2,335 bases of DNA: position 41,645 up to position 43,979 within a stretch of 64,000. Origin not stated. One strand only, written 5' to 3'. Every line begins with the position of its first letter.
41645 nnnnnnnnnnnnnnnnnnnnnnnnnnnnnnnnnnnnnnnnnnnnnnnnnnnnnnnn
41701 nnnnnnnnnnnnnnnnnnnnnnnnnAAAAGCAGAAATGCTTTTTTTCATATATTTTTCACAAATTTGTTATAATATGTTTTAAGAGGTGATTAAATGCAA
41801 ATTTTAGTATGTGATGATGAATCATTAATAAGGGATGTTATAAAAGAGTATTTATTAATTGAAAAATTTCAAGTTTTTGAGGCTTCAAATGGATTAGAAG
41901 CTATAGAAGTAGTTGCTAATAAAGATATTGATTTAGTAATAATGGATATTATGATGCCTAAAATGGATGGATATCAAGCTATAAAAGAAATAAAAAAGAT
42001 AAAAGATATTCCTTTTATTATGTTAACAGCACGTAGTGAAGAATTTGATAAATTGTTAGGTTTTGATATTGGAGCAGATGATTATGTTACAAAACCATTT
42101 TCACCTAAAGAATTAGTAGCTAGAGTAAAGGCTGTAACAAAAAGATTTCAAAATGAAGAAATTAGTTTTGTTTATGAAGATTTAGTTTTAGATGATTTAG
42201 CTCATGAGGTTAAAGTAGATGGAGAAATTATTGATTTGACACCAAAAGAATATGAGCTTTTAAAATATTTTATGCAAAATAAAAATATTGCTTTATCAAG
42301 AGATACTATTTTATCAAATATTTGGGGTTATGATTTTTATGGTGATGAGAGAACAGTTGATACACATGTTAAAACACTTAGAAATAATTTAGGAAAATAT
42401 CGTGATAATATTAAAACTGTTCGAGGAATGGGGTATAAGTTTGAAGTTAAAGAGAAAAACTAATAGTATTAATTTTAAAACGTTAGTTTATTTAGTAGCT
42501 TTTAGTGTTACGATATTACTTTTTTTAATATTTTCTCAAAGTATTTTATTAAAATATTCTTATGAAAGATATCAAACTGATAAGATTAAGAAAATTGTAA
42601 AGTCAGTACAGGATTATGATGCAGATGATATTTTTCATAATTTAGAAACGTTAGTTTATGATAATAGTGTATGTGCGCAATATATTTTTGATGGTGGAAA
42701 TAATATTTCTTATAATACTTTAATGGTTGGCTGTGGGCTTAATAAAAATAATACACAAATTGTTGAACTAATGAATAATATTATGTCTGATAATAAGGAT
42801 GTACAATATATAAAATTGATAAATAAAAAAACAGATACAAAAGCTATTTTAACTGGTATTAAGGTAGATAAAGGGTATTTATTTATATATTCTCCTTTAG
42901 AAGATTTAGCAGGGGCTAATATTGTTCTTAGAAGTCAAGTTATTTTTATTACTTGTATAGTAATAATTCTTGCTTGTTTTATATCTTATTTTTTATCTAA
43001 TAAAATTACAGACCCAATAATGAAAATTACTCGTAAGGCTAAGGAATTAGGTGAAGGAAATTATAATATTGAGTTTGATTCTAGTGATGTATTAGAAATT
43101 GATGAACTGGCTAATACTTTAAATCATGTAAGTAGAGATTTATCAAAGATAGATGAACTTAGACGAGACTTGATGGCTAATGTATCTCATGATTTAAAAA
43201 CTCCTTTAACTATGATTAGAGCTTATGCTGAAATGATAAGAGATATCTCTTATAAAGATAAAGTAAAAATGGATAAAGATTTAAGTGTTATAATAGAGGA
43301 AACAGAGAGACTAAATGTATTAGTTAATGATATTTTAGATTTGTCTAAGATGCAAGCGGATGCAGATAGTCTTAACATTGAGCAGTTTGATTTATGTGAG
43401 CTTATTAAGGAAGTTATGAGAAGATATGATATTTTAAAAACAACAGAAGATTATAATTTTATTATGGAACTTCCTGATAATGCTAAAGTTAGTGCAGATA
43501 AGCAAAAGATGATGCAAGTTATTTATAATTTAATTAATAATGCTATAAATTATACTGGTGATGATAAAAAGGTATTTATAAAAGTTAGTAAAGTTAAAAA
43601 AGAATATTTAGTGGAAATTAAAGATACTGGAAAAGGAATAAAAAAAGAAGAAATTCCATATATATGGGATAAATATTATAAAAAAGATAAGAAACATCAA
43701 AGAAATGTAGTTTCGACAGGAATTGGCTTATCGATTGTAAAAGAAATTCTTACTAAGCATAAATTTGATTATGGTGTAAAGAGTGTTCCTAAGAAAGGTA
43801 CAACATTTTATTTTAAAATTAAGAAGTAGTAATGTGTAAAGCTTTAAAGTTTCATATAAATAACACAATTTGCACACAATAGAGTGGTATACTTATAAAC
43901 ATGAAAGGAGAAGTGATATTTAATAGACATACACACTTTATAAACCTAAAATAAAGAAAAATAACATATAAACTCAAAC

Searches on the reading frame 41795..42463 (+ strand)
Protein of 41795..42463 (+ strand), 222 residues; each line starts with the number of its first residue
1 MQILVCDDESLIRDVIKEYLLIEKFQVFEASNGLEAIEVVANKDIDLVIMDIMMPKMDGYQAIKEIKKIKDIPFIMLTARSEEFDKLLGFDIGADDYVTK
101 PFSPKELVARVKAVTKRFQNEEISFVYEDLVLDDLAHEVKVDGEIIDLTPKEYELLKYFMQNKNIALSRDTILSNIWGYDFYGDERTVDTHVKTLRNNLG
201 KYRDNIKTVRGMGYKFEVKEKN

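Call 13: search_protein_families(library=pfam, proteins=[window:41795-42463:+])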
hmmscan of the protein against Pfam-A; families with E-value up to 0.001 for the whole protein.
window:41795-42463:+ (222 aa): 2 families
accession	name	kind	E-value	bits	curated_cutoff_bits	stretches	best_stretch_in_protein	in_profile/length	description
PF00072.30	Response_reg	-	8.2e-32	110.1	30.2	1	3-112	1-111/111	Response regulator receiver domain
PF00486.34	Trans_reg_C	-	1.7e-26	92.5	26.2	1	144-216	2-77/77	Transcriptional regulatory protein, C terminal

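Call 42: search_protein_families(library=ncbifam, proteins=[window:41795-42463:+], max_evalue=0.00001)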
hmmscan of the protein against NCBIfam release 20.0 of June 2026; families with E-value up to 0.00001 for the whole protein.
window:41795-42463:+ (222 aa): 96 families (the best 25 are shown)
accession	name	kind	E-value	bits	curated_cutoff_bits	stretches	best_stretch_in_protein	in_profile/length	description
TIGR02154.1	PhoB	equivalog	2.5e-64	216.7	296.2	1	2-217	4-226/226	phosphate regulon transcriptional regulator PhoB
NF040534.1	resp_reg_YycF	equivalog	1.2e-57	194.8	340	1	2-216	2-227/231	response regulator YycF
NF040689.1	MtrAB_MtrA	equivalog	1.3e-56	191.4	300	1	3-215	1-217/219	MtrAB system response regulator MtrA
NF008296.0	PRK11083.1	equivalog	4.2e-56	189.9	273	1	2-218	5-227/228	two-component system response regulator CreB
NF045944.1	ResRegRpaBCyano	equivalog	1.1e-55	188.5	330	1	4-217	1-228/229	response regulator transcription factor RpaB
NF053854.1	RespRegPhoBBctds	equivalog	1.1e-55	188.4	270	1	3-217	1-225/225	two-component system response regulator PhoB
NF033117.2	vanR_ACDEGLN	exception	1.6e-55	188.1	350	1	3-217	1-226/226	VanR-ABDEGLN family response regulator transcription factor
NF033120.0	vanR_FM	exception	3.7e-55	187.1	460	1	2-217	5-230/231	vancomycin resistance response regulator transcription factor, VanR-F/VanR-M family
NF041733.1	resp_reg_CseB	equivalog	6.7e-55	185.9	350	1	2-216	2-226/228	two-component system response regulator CseB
NF007982.1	PRK10710.1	equivalog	1.2e-52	178.8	380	1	2-219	9-230/235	envelope stress response regulator BaeR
NF041209.1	resp_regPieR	equivalog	7.6e-52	176.2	450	1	1-218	1-229/231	two component system response regulator PieR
NF007546.0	PRK10161.1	equivalog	2.6e-50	171.1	471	1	2-218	4-227/229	phosphate response regulator transcription factor PhoB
TIGR01387.1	cztR_silR_copR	subfamily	7.6e-48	163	279.2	1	3-216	1-218/218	heavy metal response regulator transcription factor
NF012227.0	AdeR_RR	equivalog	4.5e-45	154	340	1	2-217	13-237/239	efflux system response regulator transcription factor AdeR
NF000402.1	vanR-B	exception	9.9e-45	152.6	480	1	2-217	4-217/219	vancomycin resistance response regulator transcription factor VanR-B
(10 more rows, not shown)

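Call 72: search_solved_structures(query=window:41795-42460:+, max_evalue=1e-20)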
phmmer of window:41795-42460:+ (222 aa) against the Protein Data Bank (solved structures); distinct sequences matched with E-value up to 1e-20: 48.
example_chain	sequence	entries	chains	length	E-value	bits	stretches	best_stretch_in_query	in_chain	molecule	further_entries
2oqr_A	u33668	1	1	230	1.5e-44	155.7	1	3-217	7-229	Sensory transduction protein regX3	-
9ji3_J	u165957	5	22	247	2e-43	152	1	2-215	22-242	DNA-binding response regulator | Possible two component system response transcriptional positive regulator PhoP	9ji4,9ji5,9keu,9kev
3r0j_A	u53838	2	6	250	2.1e-43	151.9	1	2-215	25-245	POSSIBLE TWO COMPONENT SYSTEM RESPONSE TRANSCRIPTIONAL POSITIVE REGULATOR PHOP | Response regulator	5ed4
2gwr_A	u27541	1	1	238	3.5e-41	144.7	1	2-215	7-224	DNA-binding response regulator mtrA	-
4b09_A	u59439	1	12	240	1.1e-40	143.1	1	2-218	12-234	TRANSCRIPTIONAL REGULATORY PROTEIN BAER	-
9ket_J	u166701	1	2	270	2.7e-39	138.5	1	45-215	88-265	Possible two component system response transcriptional positive regulator PhoP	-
1kgs_A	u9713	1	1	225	2e-37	132.4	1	2-215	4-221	DNA BINDING RESPONSE REGULATOR D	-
7e1b_A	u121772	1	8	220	1.3e-35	126.4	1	43-217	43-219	DNA-binding response regulator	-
1ys6_A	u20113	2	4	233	1.1e-34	123.4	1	2-216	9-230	Transcriptional regulatory protein prrA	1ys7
8fk2_A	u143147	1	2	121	1.4e-31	113.3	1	2-120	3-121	Putative response regulator CovR VicR-like protein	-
1nxo_A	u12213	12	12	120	1.7e-31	113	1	2-119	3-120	DNA-binding response regulator | Response regulator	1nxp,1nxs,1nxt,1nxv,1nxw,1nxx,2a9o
2zwm_A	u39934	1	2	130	2.4e-31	112.6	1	2-117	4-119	Transcriptional regulatory protein yycF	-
9dvt_R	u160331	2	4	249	4e-31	111.8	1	2-218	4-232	DNA-binding dual master transcriptional regulator RpaA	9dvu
3f6p_A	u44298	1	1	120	4.3e-31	111.7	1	2-117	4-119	Transcriptional regulatory protein yycF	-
6eb7_A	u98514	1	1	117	5.9e-31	111.3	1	2-117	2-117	DNA-binding response regulator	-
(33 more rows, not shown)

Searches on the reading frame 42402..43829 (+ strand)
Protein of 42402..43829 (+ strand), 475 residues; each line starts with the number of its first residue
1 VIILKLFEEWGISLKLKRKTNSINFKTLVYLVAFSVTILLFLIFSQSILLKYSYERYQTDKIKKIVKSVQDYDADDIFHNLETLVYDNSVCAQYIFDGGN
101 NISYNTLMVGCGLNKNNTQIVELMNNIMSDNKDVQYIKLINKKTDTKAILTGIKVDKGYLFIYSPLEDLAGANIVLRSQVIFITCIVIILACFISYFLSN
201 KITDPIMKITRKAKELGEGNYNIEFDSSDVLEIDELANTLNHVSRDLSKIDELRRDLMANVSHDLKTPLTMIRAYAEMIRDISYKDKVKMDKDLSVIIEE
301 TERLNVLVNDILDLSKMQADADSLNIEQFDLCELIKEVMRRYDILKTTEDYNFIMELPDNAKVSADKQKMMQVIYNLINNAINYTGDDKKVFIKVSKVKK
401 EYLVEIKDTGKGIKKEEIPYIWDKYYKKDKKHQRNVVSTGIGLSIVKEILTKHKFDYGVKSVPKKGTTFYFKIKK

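Call 13: search_protein_families(library=pfam, proteins=[window:42402-43829:+])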
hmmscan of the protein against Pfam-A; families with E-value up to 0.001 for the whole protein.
window:42402-43829:+ (475 aa): 4 families
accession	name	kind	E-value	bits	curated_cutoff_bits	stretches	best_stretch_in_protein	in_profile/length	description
PF02518.31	HATPase_c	-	3.2e-22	79.5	26.4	1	366-474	2-108/111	Histidine kinase-, DNA gyrase B-, and HSP90-like ATPase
PF00512.31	HisKA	-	7.3e-19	68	26.9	1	254-319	2-65/66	His Kinase A (phospho-acceptor) domain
PF00672.30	HAMP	-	1.9e-05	25.3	25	1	197-247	1-51/53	HAMP domain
PF13589.12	HATPase_c_3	-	0.00046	20.6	25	0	370-443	3-77/137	Histidine kinase-, DNA gyrase B-, and HSP90-like ATPase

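Call 17: find_homologous_proteins(query=window:42402-43829:+, max_evalue=1e-30)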
Query window:42402-43829:+ (475 aa): 7332 proteins with E <= 1e-30 among 8000 candidates; the best 120 are listed.
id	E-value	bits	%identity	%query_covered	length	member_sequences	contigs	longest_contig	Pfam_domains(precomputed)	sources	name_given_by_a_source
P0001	0.0e+0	1021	100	100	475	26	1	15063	PF00672.31,PF02518.32,PF00512.32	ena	-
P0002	4.2e-231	786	79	97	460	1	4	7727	PF00672.31,PF02518.32,PF00512.32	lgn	-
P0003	3.4e-230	783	77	97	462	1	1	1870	PF00672.31,PF02518.32,PF00512.32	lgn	-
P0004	1.2e-229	781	78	97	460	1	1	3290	PF00672.31,PF02518.32,PF00512.32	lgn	-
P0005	2.0e-229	780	78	97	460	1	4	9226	PF00672.31,PF02518.32,PF00512.32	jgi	-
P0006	2.7e-229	780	78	97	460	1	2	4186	PF00672.31,PF02518.32,PF00512.32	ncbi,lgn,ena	-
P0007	5.2e-229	779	76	97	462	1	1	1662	PF00672.31,PF02518.32,PF00512.32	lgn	-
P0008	7.2e-229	778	76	97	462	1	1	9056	PF00672.31,PF02518.32,PF00512.32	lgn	-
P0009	2.0e-228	777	76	97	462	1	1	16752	PF00672.31,PF02518.32,PF00512.32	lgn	-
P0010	4.7e-228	776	76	97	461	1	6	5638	PF00672.31,PF02518.32,PF00512.32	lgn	-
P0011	6.3e-228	775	78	96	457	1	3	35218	PF00672.31,PF02518.32,PF00512.32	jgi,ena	-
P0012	4.2e-227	772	76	97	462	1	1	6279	PF00672.31,PF02518.32,PF00512.32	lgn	-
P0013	7.4e-227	772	74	100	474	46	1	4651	PF00672.31,PF02518.32,PF00512.32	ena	-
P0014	1.3e-226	771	76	97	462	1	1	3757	PF00672.31,PF02518.32,PF00512.32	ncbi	-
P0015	3.2e-226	769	75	97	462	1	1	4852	PF00672.31,PF02518.32,PF00512.32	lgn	-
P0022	6.8e-225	765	76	100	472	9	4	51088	PF02518.32,PF00512.32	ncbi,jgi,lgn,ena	-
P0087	1.1e-210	718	72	97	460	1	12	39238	PF00672.31,PF02518.32,PF00512.32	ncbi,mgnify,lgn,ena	mgnify:FL=1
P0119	6.4e-193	660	67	95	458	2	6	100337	PF02518.32,PF00512.32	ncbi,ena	-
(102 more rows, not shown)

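Call 18: find_encoding_contigs(protein=P0011, flank=4000, max_places=1)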
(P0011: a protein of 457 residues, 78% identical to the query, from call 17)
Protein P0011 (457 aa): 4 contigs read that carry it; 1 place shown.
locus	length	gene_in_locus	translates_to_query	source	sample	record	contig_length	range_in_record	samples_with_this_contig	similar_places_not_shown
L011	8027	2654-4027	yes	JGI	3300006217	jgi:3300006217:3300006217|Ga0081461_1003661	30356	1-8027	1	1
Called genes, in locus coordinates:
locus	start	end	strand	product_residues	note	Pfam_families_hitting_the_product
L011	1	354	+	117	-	?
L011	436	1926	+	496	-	-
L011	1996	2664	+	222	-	PF00072:Response_reg, PF00486:Trans_reg_C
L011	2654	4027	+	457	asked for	PF00672:HAMP, PF00512:HisKA, PF02518:HATPase_c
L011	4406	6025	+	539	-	PF01368:DHH, PF00571:CBS (weak), PF07085:DRTGG, PF01368:DHH, PF02833:DHHA2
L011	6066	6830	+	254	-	PF00106:adh_short, PF01370:Epimerase (faint), PF08659:KR, PF13561:adh_short_C2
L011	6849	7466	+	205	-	-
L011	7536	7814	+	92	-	-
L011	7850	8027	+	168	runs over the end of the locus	PF18955:DUF5698, PF10035:DUF2179 (faint)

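Call 19: find_encoding_contigs(protein=P0022, flank=4000, max_places=1)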
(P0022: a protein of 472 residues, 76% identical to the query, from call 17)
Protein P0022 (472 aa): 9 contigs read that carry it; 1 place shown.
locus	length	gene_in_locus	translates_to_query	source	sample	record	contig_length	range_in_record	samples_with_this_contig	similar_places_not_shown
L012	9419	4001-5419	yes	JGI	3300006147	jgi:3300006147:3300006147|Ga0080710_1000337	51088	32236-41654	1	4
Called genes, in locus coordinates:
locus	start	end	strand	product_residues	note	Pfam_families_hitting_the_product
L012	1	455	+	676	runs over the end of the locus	PF00990:GGDEF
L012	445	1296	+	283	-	PF03631:Virul_fac_BrkB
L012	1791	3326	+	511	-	-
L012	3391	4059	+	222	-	PF00072:Response_reg, PF00486:Trans_reg_C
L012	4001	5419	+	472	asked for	PF00512:HisKA, PF02518:HATPase_c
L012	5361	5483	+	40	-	-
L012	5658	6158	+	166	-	-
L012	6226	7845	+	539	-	PF01368:DHH, PF00571:CBS (weak), PF07085:DRTGG, PF02833:DHHA2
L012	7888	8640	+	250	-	PF00106:adh_short, PF01370:Epimerase (weak), PF08659:KR, PF13561:adh_short_C2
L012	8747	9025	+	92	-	-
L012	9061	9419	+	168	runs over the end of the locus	PF18955:DUF5698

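Call 20: find_encoding_contigs(protein=P0087, flank=4000, max_places=1)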
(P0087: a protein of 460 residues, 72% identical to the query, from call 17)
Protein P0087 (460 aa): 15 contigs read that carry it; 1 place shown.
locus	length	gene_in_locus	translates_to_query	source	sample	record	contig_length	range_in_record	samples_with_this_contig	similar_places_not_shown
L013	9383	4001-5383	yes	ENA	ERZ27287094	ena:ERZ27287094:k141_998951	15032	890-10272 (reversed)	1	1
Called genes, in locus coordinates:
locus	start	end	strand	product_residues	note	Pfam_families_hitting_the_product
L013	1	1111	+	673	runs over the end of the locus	PF00990:GGDEF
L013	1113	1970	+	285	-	PF03631:Virul_fac_BrkB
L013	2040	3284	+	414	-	-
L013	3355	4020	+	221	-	PF00072:Response_reg, PF00486:Trans_reg_C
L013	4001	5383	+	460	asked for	PF00672:HAMP (weak), PF00512:HisKA, PF02518:HATPase_c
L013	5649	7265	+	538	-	PF01368:DHH, PF00571:CBS (weak), PF07085:DRTGG, PF02833:DHHA2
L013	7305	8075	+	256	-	PF00106:adh_short, PF01370:Epimerase (weak), PF08659:KR, PF13561:adh_short_C2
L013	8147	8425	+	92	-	PF08271:Zn_Ribbon_TF (weak)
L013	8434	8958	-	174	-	PF12844:HTH_19 (weak), PF13443:HTH_26 (faint), PF01381:HTH_3, PF12844:HTH_19, PF13560:HTH_31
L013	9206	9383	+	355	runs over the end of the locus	?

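Call 21: find_encoding_contigs(protein=P0119, flank=4000, max_places=1)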
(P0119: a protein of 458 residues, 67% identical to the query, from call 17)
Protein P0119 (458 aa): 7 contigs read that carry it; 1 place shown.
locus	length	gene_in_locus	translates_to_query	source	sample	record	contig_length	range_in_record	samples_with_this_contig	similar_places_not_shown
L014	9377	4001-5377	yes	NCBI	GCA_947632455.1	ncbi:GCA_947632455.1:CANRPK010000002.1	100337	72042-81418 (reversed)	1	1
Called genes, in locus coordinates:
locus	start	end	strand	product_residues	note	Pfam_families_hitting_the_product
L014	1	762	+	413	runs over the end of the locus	-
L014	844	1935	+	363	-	-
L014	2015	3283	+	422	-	-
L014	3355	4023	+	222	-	PF00072:Response_reg, PF00486:Trans_reg_C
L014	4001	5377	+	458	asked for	PF00512:HisKA, PF02518:HATPase_c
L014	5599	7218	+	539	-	PF01368:DHH, PF00571:CBS (weak), PF07085:DRTGG, PF02833:DHHA2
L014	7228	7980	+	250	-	PF00106:adh_short, PF08659:KR, PF13561:adh_short_C2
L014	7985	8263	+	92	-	-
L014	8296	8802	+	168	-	PF18955:DUF5698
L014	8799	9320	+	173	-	PF06541:ABC_trans_CmpB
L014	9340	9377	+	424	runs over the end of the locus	-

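Call 42: search_protein_families(library=ncbifam, proteins=[window:42441-43829:+], max_evalue=0.00001)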
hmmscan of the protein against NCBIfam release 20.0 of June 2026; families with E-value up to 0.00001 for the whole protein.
window:42441-43829:+ (462 aa): 71 families (the best 25 are shown)
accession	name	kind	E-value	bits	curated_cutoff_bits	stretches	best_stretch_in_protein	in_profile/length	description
NF033092.0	HK_WalK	equivalog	1.4e-69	235.2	725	2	235-460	366-592/594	cell wall metabolism sensor histidine kinase WalK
NF046044.1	PnpS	equivalog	2.1e-62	211.4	400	1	234-460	163-389/390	two-component system histidine kinase PnpS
TIGR02966.1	phoR_proteo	equivalog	2.2e-58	197.9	334.2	1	233-459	106-332/333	phosphate regulon sensor histidine kinase PhoR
NF040691.1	MtrAB_MtrB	equivalog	2.1e-46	159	450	1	107-458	121-488/507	MtrAB system histidine kinase MtrB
NF008235.0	PRK11006.1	equivalog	2.7e-45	155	390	1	230-461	190-422/431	phosphate regulon sensor histidine kinase PhoR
NF012163.2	BaeS_SmeS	equivalog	2.8e-45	155.1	500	1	165-441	164-437/457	sensor histidine kinase efflux regulator BaeS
NF041210.1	his_kin_PieS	equivalog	9.3e-45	153.5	850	1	166-459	167-467/474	two component system sensor histidine kinase PieS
NF033093.1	HK_VicK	exception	7.5e-44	150.1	680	1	236-457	204-430/448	cell wall metabolism sensor histidine kinase VicK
NF041735.1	hist_kin_RppB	equivalog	4.1e-42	144.5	400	1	244-460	219-437/438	two-component system sensor histidine kinase RppB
NF007837.0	PRK10549.1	equivalog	1.8e-41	142.3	603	1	168-442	167-438/466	envelope stress sensor histidine kinase BaeS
TIGR01386.1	cztS_silS_copS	subfamily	1.1e-39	136.7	292.55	1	163-460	162-456/457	heavy metal sensor histidine kinase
NF008312.0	PRK11100.1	equivalog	1.7e-39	136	356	1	164-459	181-471/477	two-component system sensor histidine kinase CreC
NF041947.1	LuxQ_Vibrio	equivalog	5.2e-39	133.8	1200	1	239-460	470-694/843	quorum-sensing autoinducer 2 sensor kinase/phosphatase LuxQ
NF033091.0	HK_VanS_ACDEFG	equivalog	8e-38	130.2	400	1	170-448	8-281/293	vancomycin resistance histidine kinase VanS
NF045911.1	TCSHisKinNblS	equivalog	1.4e-37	129.4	1000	1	238-461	385-619/621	two-component system sensor histidine kinase NblS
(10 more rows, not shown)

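Call 76: find_related_loci(query=window:42441-43829:+, collection=metagenome_contigs, flank=2500)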
Query window:42441-43829:+ (462 aa) in metagenome_contigs; peptide patterns used: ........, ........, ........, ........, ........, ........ (x = any residue, [..] = any of these).
84 stretches matched a pattern; 17 encode a relative of the query (tblastn E <= 1e-3); 17 distinct loci.
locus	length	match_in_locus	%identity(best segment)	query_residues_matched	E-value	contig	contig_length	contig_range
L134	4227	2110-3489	75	3-462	0e+0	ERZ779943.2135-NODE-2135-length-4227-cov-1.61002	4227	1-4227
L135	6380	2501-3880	75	3-462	0e+0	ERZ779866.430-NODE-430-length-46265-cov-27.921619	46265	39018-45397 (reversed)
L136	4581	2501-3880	75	3-462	0e+0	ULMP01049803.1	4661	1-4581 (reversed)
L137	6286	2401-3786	74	1-462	0e+0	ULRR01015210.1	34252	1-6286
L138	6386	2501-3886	74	1-462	0e+0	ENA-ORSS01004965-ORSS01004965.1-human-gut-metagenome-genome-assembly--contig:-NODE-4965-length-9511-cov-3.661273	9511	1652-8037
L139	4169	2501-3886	74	1-462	0e+0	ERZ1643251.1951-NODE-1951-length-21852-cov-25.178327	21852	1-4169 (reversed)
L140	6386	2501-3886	74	1-462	0e+0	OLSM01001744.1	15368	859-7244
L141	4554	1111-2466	51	9-462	4e-149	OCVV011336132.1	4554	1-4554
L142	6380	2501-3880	51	1-462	2e-143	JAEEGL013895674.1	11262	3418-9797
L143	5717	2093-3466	51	5-462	1e-142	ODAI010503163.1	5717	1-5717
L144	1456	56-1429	50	5-462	2e-150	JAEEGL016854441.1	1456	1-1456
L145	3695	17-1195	53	68-462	7e-136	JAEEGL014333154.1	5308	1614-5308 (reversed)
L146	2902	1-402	60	329-462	5e-46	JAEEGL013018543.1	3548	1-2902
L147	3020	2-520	42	289-462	3e-38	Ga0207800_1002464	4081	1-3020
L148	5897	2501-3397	27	188-459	3e-23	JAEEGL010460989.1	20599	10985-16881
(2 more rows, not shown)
